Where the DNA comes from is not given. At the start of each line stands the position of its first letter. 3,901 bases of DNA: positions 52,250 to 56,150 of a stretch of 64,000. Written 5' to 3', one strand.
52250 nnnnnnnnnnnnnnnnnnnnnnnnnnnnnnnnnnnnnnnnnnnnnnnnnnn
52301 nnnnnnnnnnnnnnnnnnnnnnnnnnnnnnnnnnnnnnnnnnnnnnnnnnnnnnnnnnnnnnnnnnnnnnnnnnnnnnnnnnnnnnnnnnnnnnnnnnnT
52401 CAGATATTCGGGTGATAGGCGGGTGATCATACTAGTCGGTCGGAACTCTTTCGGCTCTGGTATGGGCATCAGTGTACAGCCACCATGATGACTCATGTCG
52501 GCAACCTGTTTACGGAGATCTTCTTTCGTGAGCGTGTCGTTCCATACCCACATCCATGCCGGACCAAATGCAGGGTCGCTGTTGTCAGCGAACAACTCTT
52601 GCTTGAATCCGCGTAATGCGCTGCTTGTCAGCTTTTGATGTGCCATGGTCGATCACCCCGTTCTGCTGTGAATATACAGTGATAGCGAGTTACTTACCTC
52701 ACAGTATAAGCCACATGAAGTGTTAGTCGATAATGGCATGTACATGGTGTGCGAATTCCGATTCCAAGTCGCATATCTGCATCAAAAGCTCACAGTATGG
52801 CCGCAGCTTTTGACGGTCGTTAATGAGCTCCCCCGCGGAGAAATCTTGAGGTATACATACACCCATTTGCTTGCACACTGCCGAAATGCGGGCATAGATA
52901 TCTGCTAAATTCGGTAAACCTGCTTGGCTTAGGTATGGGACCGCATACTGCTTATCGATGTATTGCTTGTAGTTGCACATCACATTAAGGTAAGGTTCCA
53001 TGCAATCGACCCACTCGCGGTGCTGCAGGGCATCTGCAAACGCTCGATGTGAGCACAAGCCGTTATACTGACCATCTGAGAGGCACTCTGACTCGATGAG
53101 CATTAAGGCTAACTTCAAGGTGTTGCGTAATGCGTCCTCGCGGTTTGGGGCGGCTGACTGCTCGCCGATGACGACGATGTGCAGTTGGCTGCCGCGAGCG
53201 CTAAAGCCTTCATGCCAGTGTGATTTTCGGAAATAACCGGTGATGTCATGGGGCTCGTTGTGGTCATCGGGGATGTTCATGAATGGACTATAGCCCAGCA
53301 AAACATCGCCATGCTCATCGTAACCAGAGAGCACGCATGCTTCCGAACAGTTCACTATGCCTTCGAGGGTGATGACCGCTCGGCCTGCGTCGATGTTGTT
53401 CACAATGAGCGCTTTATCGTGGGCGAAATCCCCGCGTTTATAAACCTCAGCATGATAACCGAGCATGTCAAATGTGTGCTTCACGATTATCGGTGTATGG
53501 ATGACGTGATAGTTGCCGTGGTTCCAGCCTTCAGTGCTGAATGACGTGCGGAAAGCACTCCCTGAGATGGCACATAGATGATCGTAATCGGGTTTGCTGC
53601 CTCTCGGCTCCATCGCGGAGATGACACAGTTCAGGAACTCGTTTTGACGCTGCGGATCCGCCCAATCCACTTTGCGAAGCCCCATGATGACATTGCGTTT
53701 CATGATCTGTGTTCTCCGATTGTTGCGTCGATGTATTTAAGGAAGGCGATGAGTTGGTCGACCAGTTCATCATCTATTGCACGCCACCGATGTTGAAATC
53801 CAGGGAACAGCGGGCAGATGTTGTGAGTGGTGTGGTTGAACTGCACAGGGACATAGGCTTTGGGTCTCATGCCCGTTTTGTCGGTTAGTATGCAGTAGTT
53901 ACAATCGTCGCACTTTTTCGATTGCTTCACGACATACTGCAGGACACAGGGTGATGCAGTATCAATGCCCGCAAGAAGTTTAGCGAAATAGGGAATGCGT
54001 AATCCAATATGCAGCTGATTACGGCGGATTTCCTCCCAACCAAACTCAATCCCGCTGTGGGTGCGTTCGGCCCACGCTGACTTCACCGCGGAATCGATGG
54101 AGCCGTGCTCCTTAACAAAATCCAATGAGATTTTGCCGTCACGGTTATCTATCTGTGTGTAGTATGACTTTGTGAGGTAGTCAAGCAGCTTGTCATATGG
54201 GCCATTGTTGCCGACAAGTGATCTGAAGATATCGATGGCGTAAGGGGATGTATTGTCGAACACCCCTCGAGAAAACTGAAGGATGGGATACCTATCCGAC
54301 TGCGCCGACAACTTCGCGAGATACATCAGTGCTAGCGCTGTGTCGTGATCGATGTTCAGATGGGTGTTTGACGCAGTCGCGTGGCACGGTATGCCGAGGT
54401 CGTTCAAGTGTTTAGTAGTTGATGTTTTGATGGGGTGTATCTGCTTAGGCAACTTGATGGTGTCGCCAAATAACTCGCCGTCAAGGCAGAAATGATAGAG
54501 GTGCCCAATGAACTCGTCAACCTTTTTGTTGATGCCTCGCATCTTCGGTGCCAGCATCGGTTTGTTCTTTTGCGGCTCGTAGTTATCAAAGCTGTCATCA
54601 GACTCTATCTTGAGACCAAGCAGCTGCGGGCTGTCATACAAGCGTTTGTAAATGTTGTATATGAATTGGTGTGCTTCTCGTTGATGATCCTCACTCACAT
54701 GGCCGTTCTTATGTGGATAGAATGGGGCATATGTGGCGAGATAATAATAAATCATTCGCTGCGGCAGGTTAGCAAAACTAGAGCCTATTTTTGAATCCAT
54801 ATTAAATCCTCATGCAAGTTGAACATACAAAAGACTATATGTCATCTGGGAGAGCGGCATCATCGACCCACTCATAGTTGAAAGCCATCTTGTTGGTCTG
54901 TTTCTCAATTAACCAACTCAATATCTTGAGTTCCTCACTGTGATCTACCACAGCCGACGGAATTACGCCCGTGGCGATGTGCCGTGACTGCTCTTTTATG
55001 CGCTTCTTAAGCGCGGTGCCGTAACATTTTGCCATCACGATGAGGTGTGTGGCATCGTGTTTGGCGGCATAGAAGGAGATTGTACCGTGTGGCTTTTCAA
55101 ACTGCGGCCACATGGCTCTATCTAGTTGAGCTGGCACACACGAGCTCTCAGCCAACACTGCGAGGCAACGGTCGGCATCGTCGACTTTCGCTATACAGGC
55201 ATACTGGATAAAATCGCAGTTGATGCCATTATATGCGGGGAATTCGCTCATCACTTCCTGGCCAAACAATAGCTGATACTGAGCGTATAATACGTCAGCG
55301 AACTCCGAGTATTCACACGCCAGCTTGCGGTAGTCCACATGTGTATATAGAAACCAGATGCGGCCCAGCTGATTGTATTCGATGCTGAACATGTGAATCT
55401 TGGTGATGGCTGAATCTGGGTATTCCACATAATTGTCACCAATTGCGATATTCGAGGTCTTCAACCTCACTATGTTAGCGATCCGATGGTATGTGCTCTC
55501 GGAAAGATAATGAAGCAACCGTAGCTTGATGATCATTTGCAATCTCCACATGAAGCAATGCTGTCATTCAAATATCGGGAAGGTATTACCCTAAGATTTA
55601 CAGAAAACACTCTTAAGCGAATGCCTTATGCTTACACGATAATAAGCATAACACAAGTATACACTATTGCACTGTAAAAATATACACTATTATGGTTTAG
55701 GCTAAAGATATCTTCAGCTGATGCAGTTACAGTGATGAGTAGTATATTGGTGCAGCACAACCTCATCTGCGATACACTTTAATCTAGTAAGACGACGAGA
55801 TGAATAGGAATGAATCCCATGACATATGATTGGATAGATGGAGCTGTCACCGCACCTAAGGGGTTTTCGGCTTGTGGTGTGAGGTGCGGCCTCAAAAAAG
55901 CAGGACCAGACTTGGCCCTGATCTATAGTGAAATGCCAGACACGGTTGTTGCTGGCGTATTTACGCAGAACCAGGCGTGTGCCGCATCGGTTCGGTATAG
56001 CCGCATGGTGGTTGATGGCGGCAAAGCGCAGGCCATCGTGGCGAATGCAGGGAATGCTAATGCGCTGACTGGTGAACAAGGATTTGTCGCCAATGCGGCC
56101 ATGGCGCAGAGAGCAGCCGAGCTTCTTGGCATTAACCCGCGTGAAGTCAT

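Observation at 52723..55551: Translationally coupled three-gene operon of completely uncharacterised proteins inside the CAZyme locus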

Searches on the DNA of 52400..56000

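Call 82: search_rna_families(source=window, start=52400, end=56000, threshold=evalue, max_evalue=1)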
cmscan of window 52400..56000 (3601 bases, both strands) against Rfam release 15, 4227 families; matches with E-value up to 1: 0.
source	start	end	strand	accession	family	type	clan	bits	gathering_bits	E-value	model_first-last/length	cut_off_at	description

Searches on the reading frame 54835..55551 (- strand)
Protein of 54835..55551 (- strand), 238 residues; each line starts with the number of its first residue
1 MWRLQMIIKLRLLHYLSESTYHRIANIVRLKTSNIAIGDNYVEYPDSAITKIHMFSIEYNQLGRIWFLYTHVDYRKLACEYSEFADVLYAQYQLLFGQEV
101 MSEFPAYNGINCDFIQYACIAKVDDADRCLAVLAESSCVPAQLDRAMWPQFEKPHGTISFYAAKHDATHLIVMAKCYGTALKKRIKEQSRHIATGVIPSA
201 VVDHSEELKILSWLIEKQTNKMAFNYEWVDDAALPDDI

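Call 3: search_protein_families(library=pfam, proteins=[window:54835-55551:-], max_evalue=1)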
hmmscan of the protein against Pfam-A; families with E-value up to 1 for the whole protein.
window:54835-55551:- (238 aa): 1 family
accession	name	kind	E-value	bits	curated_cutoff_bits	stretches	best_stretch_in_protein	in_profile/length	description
PF24699.1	DUF7663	-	0.072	13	27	1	16-64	92-144/225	Domain of unknown function (DUF7663)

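Call 4: search_protein_families(library=ncbifam, proteins=[window:54835-55551:-], max_evalue=1)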
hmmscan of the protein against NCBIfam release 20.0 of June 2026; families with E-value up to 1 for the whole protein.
window:54835-55551:- (238 aa): 1 family
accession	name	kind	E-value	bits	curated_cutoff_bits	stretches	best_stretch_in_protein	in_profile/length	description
NF052592.1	LarAH_14_15_16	equivalog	0.0068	14.8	740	1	125-190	276-340/520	NPN-dependent hydroxyacid isomerase, LarAH14/15/16 family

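Call 5: search_protein_families(library=padloc, proteins=[window:54835-55551:-], max_evalue=1)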
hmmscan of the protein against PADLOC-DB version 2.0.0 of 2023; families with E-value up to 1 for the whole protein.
window:54835-55551:- (238 aa): 0 families

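Call 15: find_homologous_proteins(query=window:54835-55551:-)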
Query window:54835-55551:- (238 aa): 5 proteins with E <= 0.001 among 364 candidates.
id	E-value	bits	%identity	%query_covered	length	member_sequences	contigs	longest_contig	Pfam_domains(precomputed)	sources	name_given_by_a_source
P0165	3.1e-155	533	100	98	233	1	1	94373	-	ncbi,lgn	-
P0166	1.6e-63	233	49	88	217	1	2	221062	-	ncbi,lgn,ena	-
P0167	2.8e-59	219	46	89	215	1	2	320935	-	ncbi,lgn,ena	-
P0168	9.7e-57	210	46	87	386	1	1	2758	-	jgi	-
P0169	2.1e-50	190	40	91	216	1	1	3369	-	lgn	-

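Call 29: search_protein_families(library=pfam, proteins=[P0168], max_evalue=0.01)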
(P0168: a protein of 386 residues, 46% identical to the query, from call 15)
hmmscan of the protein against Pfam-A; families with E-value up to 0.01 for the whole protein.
P0168 (386 aa): 0 families

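Call 37: find_encoding_contigs(protein=P0166, flank=6000, max_places=2)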
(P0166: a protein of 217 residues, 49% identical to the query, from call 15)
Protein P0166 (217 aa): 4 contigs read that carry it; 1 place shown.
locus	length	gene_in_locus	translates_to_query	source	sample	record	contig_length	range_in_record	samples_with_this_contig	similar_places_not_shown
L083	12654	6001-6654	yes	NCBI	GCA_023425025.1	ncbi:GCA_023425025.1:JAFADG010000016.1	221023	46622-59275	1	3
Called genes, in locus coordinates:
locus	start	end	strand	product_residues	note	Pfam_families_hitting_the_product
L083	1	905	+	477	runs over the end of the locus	PF04389:Peptidase_M28 (weak), PF01546:Peptidase_M20, PF07687:M20_dimer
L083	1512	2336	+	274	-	PF00248:Aldo_ket_red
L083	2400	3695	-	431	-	PF05977:MFS_3, PF07690:MFS_1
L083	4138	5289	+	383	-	PF05958:tRNA_U5-meth_tr, PF02475:TRM5-TYW2_MTfase, PF03602:Cons_hypoth95, PF05175:MTS (faint), PF06325:PrmA (weak), PF09445:Methyltransf_15, PF13649:Methyltransf_25 (weak), PF13847:Methyltransf_31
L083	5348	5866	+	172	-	PF00293:NUDIX, PF14815:NUDIX_4 (weak)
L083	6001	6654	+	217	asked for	-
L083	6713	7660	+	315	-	PF01207:Dus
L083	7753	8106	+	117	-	PF03795:YCII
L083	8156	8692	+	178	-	PF19789:DUF6273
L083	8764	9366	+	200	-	PF01209:Ubie_methyltran, PF13489:Methyltransf_23, PF13847:Methyltransf_31, PF08241:Methyltransf_11, PF08242:Methyltransf_12, PF13649:Methyltransf_25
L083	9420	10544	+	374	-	PF04055:Radical_SAM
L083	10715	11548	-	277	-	PF03096:Ndr (weak), PF00561:Abhydrolase_1, PF12146:Hydrolase_4 (weak), PF12697:Abhydrolase_6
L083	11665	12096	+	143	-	-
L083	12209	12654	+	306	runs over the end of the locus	PF02126:PTE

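Call 38: find_encoding_contigs(protein=P0167, flank=6000, max_places=2)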
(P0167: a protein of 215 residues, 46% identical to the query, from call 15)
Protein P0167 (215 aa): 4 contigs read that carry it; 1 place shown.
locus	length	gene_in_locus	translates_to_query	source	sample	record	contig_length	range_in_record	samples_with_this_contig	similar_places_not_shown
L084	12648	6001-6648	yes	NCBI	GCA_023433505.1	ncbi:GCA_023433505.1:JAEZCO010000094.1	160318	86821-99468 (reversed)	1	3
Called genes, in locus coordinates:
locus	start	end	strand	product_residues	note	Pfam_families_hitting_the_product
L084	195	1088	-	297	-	PF03881:Fructosamin_kin, PF01636:APH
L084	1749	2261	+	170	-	-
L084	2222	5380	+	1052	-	PF13185:GAF_2, PF00512:HisKA, PF02518:HATPase_c, PF00072:Response_reg, PF01590:GAF, PF00512:HisKA, PF02518:HATPase_c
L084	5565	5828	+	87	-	-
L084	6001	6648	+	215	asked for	-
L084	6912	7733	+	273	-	PF13527:Acetyltransf_9 (weak), PF00583:Acetyltransf_1, PF13508:Acetyltransf_7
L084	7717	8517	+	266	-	PF00583:Acetyltransf_1 (faint)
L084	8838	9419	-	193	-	PF00583:Acetyltransf_1, PF13508:Acetyltransf_7 (weak)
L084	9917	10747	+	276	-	PF01370:Epimerase, PF05368:NmrA, PF13460:NAD_binding_10, PF16363:GDP_Man_Dehyd (weak)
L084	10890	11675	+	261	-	PF12724:Flavodoxin_5 (weak), PF13484:Fer4_16 (faint), PF12838:Fer4_7 (faint), PF14697:Fer4_21 (faint), PF25160:LdpA_Fe-S-bd (faint), PF12797:Fer4_2 (faint), PF13237:Fer4_10 (weak), PF13187:Fer4_9 (weak), +3 more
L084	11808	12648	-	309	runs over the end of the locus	PF02311:AraC_binding, PF07883:Cupin_2, PF00165:HTH_AraC, PF12833:HTH_18, PF00165:HTH_AraC (weak)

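Call 56: search_protein_representatives(alignment_id=A3)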
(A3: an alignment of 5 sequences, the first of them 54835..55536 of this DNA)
Query: 5 sequences, 217 profile positions. Proteins with E-value up to 0.001 (for the whole library): 47; up to 1e-10: 39; up to 1e-30: 20. The best 47 are listed.
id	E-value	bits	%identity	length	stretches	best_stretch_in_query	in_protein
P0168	6.0e-107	372.5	-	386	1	1-215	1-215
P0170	7.1e-83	293.8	-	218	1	1-215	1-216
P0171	2.7e-82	291.9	-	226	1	1-214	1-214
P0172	1.5e-67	243.8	-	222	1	1-215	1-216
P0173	2.8e-65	236.3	-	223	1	1-216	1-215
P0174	3.9e-64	232.6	-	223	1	1-213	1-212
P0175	2.7e-62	226.6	-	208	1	1-214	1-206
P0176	3.1e-62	226.4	-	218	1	1-213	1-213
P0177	4.5e-62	225.8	-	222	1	1-215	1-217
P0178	2.7e-61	223.3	-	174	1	1-160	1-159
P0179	1.0e-55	205.1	-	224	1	1-214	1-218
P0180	1.0e-51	192.0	-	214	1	1-214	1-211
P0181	8.6e-51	189.0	-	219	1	1-214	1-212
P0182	1.2e-49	185.3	-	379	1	1-207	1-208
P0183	1.2e-47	178.7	-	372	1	1-214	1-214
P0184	3.8e-44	167.3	-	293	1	1-213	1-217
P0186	7.8e-40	153.2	-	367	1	1-214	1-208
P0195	2.5e-26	109.0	-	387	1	1-210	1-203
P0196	2.8e-24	102.3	-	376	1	1-207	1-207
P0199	9.5e-23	97.3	-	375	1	7-211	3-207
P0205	2.1e-14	70.0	-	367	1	1-212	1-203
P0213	2.4e-06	43.7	-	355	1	81-211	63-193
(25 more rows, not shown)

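Call 58: search_protein_families(library=pfam, proteins=[P0182, P0183, P0186, P0195, P0196, P0199, P0205, P0184, P0213, P0170], max_evalue=0.1)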
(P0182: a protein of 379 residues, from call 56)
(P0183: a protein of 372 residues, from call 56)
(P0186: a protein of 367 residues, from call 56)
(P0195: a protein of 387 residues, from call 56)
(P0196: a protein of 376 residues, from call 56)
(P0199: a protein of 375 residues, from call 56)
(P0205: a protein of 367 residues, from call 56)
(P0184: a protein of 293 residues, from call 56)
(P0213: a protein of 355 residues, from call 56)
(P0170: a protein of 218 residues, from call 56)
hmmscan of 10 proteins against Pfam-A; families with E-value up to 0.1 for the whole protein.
P0182 (379 aa): 0 families

P0183 (372 aa): 1 family
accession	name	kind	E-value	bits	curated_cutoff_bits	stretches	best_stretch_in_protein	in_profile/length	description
PF10497.14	zf-4CXXC_R1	-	0.085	13.5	22.7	0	304-337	44-77/99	Zinc-finger domain of monoamine-oxidase A repressor R1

P0186 (367 aa): 0 families

P0195 (387 aa): 0 families

P0196 (376 aa): 1 family
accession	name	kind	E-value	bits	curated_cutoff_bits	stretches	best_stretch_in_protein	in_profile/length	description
PF12663.12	DUF3788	-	0.055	13.9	25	0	228-291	8-71/128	Protein of unknown function (DUF3788)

P0199 (375 aa): 0 families

P0205 (367 aa): 0 families

P0184 (293 aa): 2 families
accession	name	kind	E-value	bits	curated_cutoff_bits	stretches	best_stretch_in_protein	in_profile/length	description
PF21866.1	DUF6915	-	0.012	16.2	27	1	148-200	40-90/102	Domain of unknown function (DUF6915)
PF25436.1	BSD2_CRD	-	0.062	14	27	0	42-67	19-44/69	BSD2 cysteine rich domain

P0213 (355 aa): 1 family
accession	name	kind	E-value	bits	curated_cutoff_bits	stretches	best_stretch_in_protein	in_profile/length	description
PF02209.24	VHP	-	0.024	15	27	1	336-353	2-19/36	Villin headpiece domain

P0170 (218 aa): 0 families

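Call 85: search_protein_families(library=phrogs, proteins=[window:54835-55536:-], max_evalue=0.1)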
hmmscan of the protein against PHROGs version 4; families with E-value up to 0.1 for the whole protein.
window:54835-55536:- (233 aa): 1 family
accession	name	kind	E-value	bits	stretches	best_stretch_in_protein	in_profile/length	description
phrog_36369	-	unknown function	0.057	14.9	0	100-114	33-47/69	-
